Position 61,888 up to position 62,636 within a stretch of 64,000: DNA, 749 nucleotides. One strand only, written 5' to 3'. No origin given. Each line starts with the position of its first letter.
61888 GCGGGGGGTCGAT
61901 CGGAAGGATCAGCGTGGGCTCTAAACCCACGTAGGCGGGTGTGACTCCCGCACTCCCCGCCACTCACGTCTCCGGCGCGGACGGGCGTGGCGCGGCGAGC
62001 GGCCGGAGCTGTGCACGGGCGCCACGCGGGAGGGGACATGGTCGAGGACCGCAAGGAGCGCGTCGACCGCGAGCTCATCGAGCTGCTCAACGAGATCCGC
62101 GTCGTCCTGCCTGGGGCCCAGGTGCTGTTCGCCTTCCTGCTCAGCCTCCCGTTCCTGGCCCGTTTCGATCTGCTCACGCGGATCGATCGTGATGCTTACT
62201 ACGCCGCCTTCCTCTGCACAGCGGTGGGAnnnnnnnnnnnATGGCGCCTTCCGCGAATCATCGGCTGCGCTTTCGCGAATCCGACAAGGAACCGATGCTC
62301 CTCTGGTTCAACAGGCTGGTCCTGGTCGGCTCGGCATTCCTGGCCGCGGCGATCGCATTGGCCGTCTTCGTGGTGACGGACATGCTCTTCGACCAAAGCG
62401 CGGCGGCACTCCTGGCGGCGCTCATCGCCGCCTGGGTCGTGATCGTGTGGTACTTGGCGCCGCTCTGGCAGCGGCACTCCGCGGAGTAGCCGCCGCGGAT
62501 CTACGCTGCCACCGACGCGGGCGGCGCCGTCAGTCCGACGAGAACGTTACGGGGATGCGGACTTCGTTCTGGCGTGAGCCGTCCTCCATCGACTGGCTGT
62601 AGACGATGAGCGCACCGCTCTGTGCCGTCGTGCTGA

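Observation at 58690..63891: Pyrrolysine (22nd amino acid) biosynthesis and decoding module in a high-GC genome: pylB-pylC-pylD, pylT and pylSn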

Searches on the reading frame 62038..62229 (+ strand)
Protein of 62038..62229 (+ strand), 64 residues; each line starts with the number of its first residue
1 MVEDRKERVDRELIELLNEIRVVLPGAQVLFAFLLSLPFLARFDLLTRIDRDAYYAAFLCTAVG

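Call 68: search_protein_families(library=pfam, proteins=[window:62038-62229:+], max_evalue=0.01)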
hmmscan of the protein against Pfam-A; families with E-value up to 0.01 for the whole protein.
window:62038-62229:+ (64 aa): 1 family
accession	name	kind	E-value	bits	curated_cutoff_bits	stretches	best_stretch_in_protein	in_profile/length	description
PF19853.4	DUF6328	-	9.3e-19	68.3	26.3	1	3-63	2-62/142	Family of unknown function (DUF6328)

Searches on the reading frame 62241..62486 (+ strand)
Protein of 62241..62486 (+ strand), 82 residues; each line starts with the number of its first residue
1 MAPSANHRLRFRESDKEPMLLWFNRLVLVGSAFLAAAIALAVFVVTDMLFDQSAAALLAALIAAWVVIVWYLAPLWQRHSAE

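Call 68: search_protein_families(library=pfam, proteins=[window:62241-62486:+], max_evalue=0.01)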
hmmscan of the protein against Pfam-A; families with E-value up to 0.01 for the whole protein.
window:62241-62486:+ (82 aa): 1 family
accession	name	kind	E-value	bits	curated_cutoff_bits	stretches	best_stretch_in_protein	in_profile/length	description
PF19853.4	DUF6328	-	2.4e-12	47.6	26.3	1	1-74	68-142/142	Family of unknown function (DUF6328)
